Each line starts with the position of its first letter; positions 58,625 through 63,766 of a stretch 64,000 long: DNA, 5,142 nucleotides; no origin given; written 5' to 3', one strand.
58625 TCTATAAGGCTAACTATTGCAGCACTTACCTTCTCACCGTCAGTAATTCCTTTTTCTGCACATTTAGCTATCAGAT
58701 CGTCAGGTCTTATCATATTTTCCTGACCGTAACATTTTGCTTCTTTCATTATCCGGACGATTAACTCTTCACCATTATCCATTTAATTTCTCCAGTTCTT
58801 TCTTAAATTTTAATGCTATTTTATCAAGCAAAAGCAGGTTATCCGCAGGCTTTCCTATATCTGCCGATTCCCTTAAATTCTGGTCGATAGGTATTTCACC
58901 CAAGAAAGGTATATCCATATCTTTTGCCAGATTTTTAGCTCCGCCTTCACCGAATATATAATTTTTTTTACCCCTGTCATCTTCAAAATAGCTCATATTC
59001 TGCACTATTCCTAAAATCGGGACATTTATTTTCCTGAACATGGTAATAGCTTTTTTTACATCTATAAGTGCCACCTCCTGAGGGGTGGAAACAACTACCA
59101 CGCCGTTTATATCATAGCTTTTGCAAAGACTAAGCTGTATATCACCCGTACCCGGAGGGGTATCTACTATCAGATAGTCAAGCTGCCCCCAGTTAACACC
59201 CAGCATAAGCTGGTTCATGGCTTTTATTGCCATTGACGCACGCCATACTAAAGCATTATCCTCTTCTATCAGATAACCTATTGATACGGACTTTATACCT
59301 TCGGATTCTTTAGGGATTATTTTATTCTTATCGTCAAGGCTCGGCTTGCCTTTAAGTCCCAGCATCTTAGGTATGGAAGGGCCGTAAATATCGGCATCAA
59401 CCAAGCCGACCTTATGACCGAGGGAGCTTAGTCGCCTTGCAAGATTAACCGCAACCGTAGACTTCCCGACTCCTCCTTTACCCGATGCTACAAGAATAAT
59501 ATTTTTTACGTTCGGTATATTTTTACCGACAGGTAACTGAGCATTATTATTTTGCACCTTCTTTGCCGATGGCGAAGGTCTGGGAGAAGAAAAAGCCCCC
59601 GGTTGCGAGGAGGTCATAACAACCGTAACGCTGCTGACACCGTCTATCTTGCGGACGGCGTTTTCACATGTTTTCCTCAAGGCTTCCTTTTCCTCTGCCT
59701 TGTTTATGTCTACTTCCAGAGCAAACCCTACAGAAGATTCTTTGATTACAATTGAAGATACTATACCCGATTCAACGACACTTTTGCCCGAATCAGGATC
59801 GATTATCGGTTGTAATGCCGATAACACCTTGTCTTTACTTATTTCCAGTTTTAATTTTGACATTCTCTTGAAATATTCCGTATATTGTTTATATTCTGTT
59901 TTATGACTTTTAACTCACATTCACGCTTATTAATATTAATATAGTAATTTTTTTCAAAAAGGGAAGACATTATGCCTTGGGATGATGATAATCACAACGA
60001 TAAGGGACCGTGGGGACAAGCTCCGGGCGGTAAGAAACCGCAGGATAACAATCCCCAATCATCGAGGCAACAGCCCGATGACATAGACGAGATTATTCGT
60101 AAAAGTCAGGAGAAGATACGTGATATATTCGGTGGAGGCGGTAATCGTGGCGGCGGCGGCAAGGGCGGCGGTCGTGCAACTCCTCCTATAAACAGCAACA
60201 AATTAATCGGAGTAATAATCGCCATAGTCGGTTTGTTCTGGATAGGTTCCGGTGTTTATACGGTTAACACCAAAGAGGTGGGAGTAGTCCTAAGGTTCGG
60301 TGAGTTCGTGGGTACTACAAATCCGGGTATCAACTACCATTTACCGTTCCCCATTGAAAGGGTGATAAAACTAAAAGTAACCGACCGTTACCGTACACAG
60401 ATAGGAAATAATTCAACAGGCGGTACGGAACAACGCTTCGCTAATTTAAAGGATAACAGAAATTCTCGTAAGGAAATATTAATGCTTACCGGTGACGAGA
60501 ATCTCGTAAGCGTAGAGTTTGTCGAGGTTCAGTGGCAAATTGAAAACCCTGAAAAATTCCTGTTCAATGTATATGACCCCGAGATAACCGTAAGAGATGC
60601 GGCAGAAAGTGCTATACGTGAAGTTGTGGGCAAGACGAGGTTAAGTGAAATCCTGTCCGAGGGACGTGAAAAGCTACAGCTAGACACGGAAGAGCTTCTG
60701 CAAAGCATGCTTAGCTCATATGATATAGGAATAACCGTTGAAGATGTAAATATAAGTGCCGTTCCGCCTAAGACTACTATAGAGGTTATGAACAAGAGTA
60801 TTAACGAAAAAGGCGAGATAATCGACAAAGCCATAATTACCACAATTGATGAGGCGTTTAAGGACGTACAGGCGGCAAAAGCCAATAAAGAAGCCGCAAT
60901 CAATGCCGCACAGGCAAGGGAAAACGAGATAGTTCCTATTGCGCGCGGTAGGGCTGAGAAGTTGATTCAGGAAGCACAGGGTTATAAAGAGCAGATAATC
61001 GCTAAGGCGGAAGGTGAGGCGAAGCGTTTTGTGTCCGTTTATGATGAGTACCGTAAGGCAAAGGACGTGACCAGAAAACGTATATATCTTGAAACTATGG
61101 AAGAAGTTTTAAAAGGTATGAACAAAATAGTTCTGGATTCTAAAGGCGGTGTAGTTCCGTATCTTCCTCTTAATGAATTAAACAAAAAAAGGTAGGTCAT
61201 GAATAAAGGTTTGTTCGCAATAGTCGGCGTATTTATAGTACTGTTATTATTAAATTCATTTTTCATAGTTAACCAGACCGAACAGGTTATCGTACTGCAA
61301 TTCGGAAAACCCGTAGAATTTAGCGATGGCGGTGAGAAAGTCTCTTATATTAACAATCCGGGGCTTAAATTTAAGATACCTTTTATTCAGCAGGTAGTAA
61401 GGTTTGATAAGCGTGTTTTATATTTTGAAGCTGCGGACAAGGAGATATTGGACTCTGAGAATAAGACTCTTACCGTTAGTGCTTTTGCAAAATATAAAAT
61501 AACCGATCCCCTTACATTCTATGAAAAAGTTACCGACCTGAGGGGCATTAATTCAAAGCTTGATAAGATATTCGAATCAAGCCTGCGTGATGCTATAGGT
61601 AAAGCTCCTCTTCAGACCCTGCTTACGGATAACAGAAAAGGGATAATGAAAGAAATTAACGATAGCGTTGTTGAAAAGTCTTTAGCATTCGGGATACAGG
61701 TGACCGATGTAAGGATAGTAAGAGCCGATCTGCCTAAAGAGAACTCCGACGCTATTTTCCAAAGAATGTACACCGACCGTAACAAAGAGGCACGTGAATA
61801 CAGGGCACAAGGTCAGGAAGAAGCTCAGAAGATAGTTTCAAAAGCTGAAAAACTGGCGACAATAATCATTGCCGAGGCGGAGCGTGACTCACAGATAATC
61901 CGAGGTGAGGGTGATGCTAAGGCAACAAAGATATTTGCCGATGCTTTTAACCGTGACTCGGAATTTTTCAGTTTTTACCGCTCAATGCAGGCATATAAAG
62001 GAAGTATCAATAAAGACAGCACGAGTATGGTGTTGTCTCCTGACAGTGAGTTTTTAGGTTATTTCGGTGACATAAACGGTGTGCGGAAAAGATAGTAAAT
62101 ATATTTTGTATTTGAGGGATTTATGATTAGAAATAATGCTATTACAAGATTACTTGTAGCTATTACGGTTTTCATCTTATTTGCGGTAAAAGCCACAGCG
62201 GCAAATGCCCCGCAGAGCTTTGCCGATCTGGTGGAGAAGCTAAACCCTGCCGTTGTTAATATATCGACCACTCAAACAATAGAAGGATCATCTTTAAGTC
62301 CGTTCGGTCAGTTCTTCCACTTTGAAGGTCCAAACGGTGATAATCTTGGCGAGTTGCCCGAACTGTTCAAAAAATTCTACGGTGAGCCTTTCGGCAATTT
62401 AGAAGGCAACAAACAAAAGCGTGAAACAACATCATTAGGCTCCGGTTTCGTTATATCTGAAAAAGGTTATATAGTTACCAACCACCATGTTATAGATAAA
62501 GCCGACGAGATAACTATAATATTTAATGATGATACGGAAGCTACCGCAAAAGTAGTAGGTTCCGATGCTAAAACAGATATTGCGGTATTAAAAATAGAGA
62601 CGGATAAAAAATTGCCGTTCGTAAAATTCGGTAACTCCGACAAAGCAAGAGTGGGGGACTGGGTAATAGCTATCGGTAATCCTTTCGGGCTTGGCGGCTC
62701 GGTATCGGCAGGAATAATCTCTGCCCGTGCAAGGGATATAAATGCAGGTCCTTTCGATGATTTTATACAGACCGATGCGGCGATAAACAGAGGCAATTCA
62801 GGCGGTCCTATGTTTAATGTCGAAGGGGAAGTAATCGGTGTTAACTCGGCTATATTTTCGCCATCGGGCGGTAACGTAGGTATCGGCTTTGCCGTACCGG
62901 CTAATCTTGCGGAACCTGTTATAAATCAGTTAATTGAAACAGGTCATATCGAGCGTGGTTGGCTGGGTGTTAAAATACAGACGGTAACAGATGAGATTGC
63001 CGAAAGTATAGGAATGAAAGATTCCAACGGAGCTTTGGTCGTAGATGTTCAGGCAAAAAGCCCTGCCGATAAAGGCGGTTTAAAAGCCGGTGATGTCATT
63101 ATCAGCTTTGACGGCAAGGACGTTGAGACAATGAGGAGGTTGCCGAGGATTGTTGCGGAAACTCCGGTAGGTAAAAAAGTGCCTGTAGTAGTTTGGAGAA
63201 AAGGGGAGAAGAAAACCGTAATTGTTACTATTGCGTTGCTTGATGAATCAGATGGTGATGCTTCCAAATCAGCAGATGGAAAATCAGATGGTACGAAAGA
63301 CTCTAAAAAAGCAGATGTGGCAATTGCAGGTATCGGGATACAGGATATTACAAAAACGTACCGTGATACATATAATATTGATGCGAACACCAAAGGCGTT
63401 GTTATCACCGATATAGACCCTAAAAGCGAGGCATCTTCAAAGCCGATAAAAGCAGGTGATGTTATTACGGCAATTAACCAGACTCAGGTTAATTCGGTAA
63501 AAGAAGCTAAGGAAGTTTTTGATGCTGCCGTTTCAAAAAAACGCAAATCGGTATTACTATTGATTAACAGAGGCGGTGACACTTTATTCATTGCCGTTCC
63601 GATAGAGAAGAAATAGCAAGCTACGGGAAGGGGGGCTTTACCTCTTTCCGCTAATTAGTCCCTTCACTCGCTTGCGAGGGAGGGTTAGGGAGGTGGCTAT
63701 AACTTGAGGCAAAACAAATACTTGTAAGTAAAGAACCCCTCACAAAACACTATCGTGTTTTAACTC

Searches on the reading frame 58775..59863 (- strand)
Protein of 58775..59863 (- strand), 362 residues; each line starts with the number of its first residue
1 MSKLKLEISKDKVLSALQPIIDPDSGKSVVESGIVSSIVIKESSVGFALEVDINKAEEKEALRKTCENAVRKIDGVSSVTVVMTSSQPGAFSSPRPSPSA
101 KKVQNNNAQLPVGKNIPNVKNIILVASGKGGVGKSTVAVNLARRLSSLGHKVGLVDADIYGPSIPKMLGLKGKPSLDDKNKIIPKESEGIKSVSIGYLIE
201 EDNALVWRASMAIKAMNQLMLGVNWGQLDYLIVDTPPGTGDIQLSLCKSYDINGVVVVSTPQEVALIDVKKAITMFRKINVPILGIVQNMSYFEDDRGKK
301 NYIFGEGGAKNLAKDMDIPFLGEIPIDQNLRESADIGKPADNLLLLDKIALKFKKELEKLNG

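Call 89: search_protein_families(library=pfam, proteins=[window:58775-59863:-], max_evalue=0.001)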
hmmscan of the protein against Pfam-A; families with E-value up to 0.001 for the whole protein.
window:58775-59863:- (362 aa): 9 families
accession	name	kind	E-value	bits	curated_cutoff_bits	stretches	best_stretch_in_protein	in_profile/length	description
PF10609.15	ParA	-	3e-93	312.2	27.1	1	118-340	1-225/246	NUBPL iron-transfer P-loop NTPase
PF01656.29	CbiA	-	6.5e-15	55.6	25.4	1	123-338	1-123/125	CobQ/CobB/MinD/ParA nucleotide binding domain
PF01883.24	FeS_assembly_P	-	2.2e-14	53.9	23.5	1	10-81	1-73/73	Iron-sulfur cluster assembly protein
PF13614.12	AAA_31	-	9.2e-11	42.4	27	1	121-279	2-167/177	AAA domain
PF09140.17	MipZ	-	1.3e-07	31.6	20.7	1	122-238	2-110/262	ATPase MipZ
PF02374.21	ArsA_ATPase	-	1.3e-07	31.5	24.3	1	123-158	3-38/305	Anion-transporting ATPase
PF13500.12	AAA_26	-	2.4e-05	24.8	27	0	235-331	112-195/198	AAA domain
PF00142.24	Fer4_NifH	-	0.00024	21.1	25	0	127-163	6-42/271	4Fe-4S iron sulfur cluster binding proteins, NifH/frxC family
PF16575.11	CLP1_P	-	0.00045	20.5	26.6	0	128-164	1-37/188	mRNA cleavage and polyadenylation factor CLP1 P-loop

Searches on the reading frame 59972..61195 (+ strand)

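Call 9: search_protein_families(library=pfam, proteins=[window:59972-61195:+], max_evalue=0.00001)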
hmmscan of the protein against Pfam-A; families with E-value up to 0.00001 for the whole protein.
window:59972-61195:+ (407 aa): 2 families
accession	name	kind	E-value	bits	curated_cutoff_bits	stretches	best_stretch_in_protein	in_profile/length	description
PF01145.31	Band_7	-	1.5e-20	74.4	23.6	1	97-280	2-162/176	SPFH domain / Band 7 family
PF12221.13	HflK_N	-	3.9e-08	33.5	22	1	1-56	1-44/44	Bacterial membrane protein N terminal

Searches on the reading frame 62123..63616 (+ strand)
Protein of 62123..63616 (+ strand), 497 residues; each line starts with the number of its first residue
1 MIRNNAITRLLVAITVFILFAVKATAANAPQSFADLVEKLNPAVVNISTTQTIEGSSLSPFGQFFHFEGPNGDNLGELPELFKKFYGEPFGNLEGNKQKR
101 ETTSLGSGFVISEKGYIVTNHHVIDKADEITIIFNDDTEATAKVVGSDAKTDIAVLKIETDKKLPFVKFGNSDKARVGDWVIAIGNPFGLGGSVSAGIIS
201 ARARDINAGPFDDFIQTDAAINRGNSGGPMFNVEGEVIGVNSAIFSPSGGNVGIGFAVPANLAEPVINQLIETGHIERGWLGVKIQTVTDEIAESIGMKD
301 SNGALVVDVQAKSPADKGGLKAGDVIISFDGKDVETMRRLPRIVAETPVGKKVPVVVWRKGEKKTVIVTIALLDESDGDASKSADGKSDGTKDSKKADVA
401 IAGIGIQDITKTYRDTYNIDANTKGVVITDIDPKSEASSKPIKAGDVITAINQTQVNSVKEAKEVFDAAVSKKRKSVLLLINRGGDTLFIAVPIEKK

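Call 9: search_protein_families(library=pfam, proteins=[window:62123-63616:+], max_evalue=0.00001)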
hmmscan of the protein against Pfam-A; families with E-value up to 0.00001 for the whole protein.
window:62123-63616:+ (497 aa): 6 families
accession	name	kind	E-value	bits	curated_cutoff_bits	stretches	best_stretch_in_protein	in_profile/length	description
PF13365.12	Trypsin_2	-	1.3e-37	130.2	27.6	1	106-240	1-144/144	Trypsin-like peptidase domain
PF13180.12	PDZ_2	-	9.6e-21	74.3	27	2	281-369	3-79/80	PDZ domain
PF00089.32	Trypsin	-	1.5e-20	74.4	20.6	1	103-264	24-217/220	Trypsin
PF00595.29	PDZ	-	3.2e-19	69.5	23.2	2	277-357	8-80/81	PDZ domain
PF17820.7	PDZ_6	-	1.5e-17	63.5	27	1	306-359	2-54/54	PDZ domain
PF19805.5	DUF6288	-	2.6e-07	30.6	26.3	1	306-373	5-79/402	Family of unknown function (DUF6288)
